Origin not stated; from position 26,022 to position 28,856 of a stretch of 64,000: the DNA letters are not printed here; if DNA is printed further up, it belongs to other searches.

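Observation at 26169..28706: Single 845-aa ORF fusing an acyl-AMP ligase, an ACP-like carrier domain and a PlsC-type acyltransferase, in reversed Aas order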

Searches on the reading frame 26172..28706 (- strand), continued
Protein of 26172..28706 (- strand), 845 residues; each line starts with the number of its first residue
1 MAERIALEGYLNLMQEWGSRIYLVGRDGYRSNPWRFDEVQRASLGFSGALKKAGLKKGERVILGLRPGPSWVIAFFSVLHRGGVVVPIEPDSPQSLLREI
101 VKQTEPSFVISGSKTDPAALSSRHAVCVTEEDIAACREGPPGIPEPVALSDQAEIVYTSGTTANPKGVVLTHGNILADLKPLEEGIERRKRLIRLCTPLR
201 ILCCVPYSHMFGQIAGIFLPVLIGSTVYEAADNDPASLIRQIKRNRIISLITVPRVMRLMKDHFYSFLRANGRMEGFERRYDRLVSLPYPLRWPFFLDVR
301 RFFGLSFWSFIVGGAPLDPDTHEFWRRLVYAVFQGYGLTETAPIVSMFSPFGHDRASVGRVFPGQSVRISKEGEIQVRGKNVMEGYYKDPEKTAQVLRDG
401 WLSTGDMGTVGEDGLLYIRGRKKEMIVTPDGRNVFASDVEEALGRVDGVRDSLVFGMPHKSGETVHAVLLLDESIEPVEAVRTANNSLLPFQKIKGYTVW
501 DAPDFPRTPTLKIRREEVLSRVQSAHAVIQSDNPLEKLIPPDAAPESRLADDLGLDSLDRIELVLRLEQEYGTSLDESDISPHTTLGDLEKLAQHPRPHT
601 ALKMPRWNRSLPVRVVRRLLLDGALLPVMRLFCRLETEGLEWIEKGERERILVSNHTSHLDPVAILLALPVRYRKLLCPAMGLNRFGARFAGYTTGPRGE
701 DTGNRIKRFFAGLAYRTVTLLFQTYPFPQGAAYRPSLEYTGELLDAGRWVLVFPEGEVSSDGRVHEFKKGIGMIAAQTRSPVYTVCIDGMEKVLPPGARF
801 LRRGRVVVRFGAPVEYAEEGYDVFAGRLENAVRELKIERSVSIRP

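Call 15: find_encoding_contigs(protein=P0001, flank=10000, max_places=3)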
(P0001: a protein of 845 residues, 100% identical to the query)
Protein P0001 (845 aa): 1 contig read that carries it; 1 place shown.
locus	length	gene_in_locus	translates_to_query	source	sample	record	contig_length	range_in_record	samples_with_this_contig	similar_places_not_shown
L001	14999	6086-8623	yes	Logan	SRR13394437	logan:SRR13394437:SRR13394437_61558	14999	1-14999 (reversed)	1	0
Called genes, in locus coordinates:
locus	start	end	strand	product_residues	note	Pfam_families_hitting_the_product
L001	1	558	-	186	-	?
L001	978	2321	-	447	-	PF00155:Aminotran_1_2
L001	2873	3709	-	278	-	PF00899:ThiF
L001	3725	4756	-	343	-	PF01408:GFO_IDH_MocA, PF02894:GFO_IDH_MocA_C, PF22725:GFO_IDH_MocA_C3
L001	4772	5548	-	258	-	PF02585:PIG-L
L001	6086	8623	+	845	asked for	PF00501:AMP-binding, PF00550:PP-binding, PF01553:Acyltransferase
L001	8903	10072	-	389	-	PF01208:URO-D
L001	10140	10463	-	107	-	PF05336:rhaM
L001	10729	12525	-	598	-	PF07881:Fucose_iso_N1, PF07882:Fucose_iso_N2, PF02952:Fucose_iso_C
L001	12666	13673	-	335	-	PF00356:LacI, PF00532:Peripla_BP_1, PF13407:Peripla_BP_4, PF13377:Peripla_BP_3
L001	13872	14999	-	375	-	?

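Call 16: find_encoding_contigs(protein=P0002, flank=10000, max_places=3)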
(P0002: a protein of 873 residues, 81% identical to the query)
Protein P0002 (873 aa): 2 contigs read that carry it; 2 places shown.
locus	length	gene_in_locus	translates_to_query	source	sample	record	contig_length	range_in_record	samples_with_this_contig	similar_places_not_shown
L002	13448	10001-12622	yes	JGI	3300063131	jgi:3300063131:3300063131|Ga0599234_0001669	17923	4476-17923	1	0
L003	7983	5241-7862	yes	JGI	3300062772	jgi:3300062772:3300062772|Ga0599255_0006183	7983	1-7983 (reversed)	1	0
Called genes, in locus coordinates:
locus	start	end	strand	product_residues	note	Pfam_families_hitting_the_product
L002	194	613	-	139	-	-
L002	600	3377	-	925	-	PF02463:SMC_N, PF13175:AAA_15 (weak), PF13304:AAA_21 (weak), PF13476:AAA_23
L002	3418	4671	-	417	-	PF05221:AdoHcyase, PF02826:2-Hacid_dh_C, PF00670:AdoHcyase_NAD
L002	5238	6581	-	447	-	PF00155:Aminotran_1_2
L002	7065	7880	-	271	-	PF00899:ThiF, PF01266:DAO (faint)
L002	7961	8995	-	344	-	PF01408:GFO_IDH_MocA, PF02894:GFO_IDH_MocA_C, PF22725:GFO_IDH_MocA_C3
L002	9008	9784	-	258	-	PF02585:PIG-L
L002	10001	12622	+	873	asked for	PF00501:AMP-binding, PF00550:PP-binding, PF01553:Acyltransferase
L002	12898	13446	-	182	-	?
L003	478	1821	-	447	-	PF00155:Aminotran_1_2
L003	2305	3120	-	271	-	PF00899:ThiF, PF01266:DAO (faint)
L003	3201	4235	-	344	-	PF01408:GFO_IDH_MocA, PF02894:GFO_IDH_MocA_C, PF22725:GFO_IDH_MocA_C3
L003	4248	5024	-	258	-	PF02585:PIG-L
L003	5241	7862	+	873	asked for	PF00501:AMP-binding, PF00550:PP-binding, PF01553:Acyltransferase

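Call 17: find_encoding_contigs(protein=P0010, flank=8000, max_places=2)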
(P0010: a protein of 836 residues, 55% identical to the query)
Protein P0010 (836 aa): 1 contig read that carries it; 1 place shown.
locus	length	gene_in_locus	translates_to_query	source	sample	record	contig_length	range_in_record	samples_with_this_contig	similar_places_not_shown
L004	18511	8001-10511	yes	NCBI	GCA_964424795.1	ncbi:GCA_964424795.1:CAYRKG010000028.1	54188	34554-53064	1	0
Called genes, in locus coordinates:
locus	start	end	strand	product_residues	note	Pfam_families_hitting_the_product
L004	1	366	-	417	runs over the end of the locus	PF05221:AdoHcyase, PF02826:2-Hacid_dh_C, PF00670:AdoHcyase_NAD, PF07991:KARI_N (weak)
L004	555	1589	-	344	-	PF01408:GFO_IDH_MocA, PF02894:GFO_IDH_MocA_C, PF22725:GFO_IDH_MocA_C3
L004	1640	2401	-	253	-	PF02585:PIG-L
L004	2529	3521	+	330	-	PF20511:PMI_typeI_cat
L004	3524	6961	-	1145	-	PF00211:Guanylate_cyc, PF13191:AAA_16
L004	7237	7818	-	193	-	PF01839:FG-GAP (weak)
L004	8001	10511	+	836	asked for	PF00501:AMP-binding, PF00550:PP-binding, PF01553:Acyltransferase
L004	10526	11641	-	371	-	PF01208:URO-D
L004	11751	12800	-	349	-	PF01208:URO-D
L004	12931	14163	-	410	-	PF01208:URO-D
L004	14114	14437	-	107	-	PF05336:rhaM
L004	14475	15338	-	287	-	PF00528:BPD_transp_1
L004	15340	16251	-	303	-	PF00528:BPD_transp_1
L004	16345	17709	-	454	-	PF01547:SBP_bac_1, PF13416:SBP_bac_8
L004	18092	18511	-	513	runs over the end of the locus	?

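Call 18: find_encoding_contigs(protein=P0012, flank=8000, max_places=2)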
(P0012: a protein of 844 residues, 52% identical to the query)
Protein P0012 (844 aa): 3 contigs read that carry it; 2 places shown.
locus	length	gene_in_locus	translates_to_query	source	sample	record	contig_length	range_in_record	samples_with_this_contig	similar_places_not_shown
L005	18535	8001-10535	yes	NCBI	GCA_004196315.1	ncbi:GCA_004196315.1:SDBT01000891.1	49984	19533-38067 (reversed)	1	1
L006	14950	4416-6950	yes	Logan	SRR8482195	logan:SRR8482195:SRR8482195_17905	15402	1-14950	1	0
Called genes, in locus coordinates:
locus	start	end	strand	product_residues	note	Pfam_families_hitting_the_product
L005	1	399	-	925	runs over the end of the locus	PF02463:SMC_N, PF13304:AAA_21 (weak), PF13476:AAA_23, PF13555:AAA_29 (weak), PF24161:CCDC39 (weak)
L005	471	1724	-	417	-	PF05221:AdoHcyase, PF02826:2-Hacid_dh_C, PF00670:AdoHcyase_NAD, PF07991:KARI_N (faint)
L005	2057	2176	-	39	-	-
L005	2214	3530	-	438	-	PF01041:DegT_DnrJ_EryC1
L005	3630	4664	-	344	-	PF01408:GFO_IDH_MocA, PF22725:GFO_IDH_MocA_C3, PF02894:GFO_IDH_MocA_C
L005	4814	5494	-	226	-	PF04199:Cyclase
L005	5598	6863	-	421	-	PF01547:SBP_bac_1, PF13416:SBP_bac_8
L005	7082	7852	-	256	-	PF02585:PIG-L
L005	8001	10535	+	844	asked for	PF00501:AMP-binding, PF00550:PP-binding, PF01553:Acyltransferase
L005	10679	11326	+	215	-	PF01209:Ubie_methyltran, PF00891:Methyltransf_2 (weak), PF13489:Methyltransf_23, PF13847:Methyltransf_31, PF08241:Methyltransf_11, PF08242:Methyltransf_12, PF13649:Methyltransf_25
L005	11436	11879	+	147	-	PF02082:Rrf2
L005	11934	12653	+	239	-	PF01966:HD (weak)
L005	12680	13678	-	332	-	PF00356:LacI, PF00532:Peripla_BP_1, PF13407:Peripla_BP_4, PF13377:Peripla_BP_3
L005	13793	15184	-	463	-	PF07881:Fucose_iso_N1, PF02952:Fucose_iso_C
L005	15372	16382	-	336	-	PF00532:Peripla_BP_1, PF13407:Peripla_BP_4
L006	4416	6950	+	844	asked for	PF00501:AMP-binding, PF00550:PP-binding, PF01553:Acyltransferase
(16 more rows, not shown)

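Call 19: find_encoding_contigs(protein=P0034, flank=8000, max_places=2)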
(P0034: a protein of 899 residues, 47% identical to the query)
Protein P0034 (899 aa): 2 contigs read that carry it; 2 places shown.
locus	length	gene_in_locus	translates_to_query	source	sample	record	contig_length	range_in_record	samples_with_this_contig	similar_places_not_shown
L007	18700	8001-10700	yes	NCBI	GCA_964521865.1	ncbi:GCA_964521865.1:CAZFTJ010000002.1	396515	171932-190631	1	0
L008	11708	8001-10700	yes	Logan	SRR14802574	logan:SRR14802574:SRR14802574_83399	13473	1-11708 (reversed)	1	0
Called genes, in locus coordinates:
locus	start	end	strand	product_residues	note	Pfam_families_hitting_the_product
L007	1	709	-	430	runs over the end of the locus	PF13416:SBP_bac_8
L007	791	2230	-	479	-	PF06253:MTTB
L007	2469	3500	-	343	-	PF01408:GFO_IDH_MocA, PF22725:GFO_IDH_MocA_C3, PF02894:GFO_IDH_MocA_C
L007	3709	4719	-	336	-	PF10114:PocR, PF00165:HTH_AraC, PF12833:HTH_18, PF00165:HTH_AraC (weak)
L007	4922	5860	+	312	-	PF00149:Metallophos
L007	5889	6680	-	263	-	PF02585:PIG-L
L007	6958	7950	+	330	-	PF20511:PMI_typeI_cat, PF21621:MPI_cupin_dom (weak)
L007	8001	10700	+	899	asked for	PF00501:AMP-binding, PF00550:PP-binding, PF01553:Acyltransferase (weak)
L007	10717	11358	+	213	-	PF01209:Ubie_methyltran, PF13489:Methyltransf_23 (weak), PF13847:Methyltransf_31, PF08241:Methyltransf_11, PF08242:Methyltransf_12, PF13649:Methyltransf_25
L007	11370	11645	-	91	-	-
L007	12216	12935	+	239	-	PF01966:HD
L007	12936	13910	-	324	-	PF00291:PALP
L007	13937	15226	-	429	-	PF01053:Cys_Met_Meta_PP, PF00155:Aminotran_1_2 (weak), PF01041:DegT_DnrJ_EryC1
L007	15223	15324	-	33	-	-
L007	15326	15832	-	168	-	PF02082:Rrf2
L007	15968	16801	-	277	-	PF00037:Fer4, PF12797:Fer4_2 (weak), PF12837:Fer4_6, PF12838:Fer4_7 (faint), PF13237:Fer4_10, PF14697:Fer4_21 (weak), PF13187:Fer4_9 (weak), PF27217:AF_0155, +2 more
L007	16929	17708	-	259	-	PF02634:FdhD-NarQ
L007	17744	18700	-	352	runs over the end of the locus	PF03054:tRNA_Me_trans, PF20259:tRNA_Me_trans_M, PF20258:tRNA_Me_trans_C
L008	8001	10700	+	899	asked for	PF00501:AMP-binding, PF00550:PP-binding, PF01553:Acyltransferase (weak)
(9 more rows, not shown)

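Call 20: find_encoding_contigs(protein=P0082, flank=8000, max_places=1)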
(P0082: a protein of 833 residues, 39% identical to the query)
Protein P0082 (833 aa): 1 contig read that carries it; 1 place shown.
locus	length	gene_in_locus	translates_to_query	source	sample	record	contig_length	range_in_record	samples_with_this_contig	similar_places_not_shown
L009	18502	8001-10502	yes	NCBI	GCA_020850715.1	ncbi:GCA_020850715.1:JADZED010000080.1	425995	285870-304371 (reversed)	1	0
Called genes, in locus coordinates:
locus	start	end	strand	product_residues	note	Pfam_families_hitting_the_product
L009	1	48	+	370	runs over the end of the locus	PF01553:Acyltransferase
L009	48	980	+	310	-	PF01619:Pro_dh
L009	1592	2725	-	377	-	PF04389:Peptidase_M28, PF01546:Peptidase_M20, PF07687:M20_dimer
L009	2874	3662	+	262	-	PF00106:adh_short, PF08659:KR, PF13460:NAD_binding_10 (faint), PF13561:adh_short_C2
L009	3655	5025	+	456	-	PF01743:PolyA_pol, PF12627:PolyA_pol_RNAbd, PF01966:HD (faint)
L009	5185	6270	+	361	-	PF01699:Na_Ca_ex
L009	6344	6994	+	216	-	PF00574:CLP_protease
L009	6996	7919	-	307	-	PF01370:Epimerase, PF04321:RmlD_sub_bind, PF05368:NmrA, PF13460:NAD_binding_10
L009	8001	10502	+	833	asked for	PF00501:AMP-binding, PF00550:PP-binding (weak), PF01553:Acyltransferase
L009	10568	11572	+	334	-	PF00493:MCM, PF20030:bpMoxR, PF00004:AAA (weak), PF07726:AAA_3, PF07728:AAA_5, PF17863:AAA_lid_2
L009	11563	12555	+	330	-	PF01882:DUF58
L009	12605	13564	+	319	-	-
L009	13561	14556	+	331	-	PF00092:VWA (weak), PF13519:VWA_2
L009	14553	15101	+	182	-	-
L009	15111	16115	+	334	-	PF13519:VWA_2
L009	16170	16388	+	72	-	PF01176:eIF-1a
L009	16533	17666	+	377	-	PF00270:DEAD, PF04851:ResIII (weak), PF00271:Helicase_C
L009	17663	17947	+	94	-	-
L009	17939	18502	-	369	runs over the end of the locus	PF00533:BRCT (weak), PF13414:TPR_11, PF13432:TPR_16, PF00515:TPR_1, PF07719:TPR_2, PF13181:TPR_8, PF13414:TPR_11, PF13432:TPR_16, +7 more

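Call 21: find_encoding_contigs(protein=P0104, flank=8000, max_places=1)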
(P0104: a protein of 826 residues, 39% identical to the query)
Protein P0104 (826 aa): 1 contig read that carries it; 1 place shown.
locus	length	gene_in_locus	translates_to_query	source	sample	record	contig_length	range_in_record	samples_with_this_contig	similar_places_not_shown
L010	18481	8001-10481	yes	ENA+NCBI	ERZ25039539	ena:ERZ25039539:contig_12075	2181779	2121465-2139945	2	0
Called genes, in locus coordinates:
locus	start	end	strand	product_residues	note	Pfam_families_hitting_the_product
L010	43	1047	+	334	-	PF00180:Iso_dh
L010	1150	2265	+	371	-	PF01553:Acyltransferase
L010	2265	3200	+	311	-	PF01619:Pro_dh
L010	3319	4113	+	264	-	PF00106:adh_short, PF08659:KR, PF13561:adh_short_C2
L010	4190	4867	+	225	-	-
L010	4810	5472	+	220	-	PF13735:tRNA_NucTran2_2 (faint)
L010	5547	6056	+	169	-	-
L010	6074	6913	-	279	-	PF07224:Chlorophyllase (weak), PF01738:DLH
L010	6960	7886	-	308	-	PF01370:Epimerase, PF04321:RmlD_sub_bind (weak), PF05368:NmrA, PF07993:NAD_binding_4 (faint), PF13460:NAD_binding_10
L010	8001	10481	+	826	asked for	PF00501:AMP-binding, PF13193:AMP-binding_C (weak), PF00550:PP-binding, PF01553:Acyltransferase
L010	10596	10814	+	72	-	PF01176:eIF-1a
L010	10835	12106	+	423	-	PF00270:DEAD, PF04851:ResIII, PF00271:Helicase_C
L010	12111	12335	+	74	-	-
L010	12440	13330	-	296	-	PF13414:TPR_11, PF13432:TPR_16 (weak), PF14559:TPR_19 (weak), PF00515:TPR_1, PF07719:TPR_2, PF13181:TPR_8, PF13432:TPR_16 (weak), PF13414:TPR_11, +6 more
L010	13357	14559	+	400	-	PF02685:Glucokinase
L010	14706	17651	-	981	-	PF07992:Pyr_redox_2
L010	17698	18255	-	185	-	PF27156:RP005_N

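Call 22: find_encoding_contigs(protein=P0068, flank=8000, max_places=1)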
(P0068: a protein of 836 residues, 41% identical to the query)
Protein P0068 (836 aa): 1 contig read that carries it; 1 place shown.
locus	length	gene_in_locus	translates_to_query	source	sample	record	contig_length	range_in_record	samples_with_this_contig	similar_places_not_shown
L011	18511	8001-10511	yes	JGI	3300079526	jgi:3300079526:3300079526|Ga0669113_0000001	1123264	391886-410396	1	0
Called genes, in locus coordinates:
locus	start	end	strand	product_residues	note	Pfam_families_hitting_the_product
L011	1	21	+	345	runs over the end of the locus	PF00180:Iso_dh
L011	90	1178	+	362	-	PF01553:Acyltransferase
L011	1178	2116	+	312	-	PF01619:Pro_dh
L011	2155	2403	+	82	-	-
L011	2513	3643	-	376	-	PF04389:Peptidase_M28, PF05343:Peptidase_M42 (faint), PF01546:Peptidase_M20, PF07687:M20_dimer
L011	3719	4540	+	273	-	PF00106:adh_short, PF08659:KR, PF13561:adh_short_C2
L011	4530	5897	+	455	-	PF01743:PolyA_pol, PF12627:PolyA_pol_RNAbd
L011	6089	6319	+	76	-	-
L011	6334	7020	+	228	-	-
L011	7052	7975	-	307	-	PF01370:Epimerase, PF04321:RmlD_sub_bind (faint), PF05368:NmrA, PF07993:NAD_binding_4 (faint), PF13460:NAD_binding_10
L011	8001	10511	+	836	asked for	PF00501:AMP-binding, PF00550:PP-binding, PF01553:Acyltransferase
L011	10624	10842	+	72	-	PF01176:eIF-1a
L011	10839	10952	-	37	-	-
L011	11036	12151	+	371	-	PF00270:DEAD, PF04851:ResIII (weak), PF00271:Helicase_C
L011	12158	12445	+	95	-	-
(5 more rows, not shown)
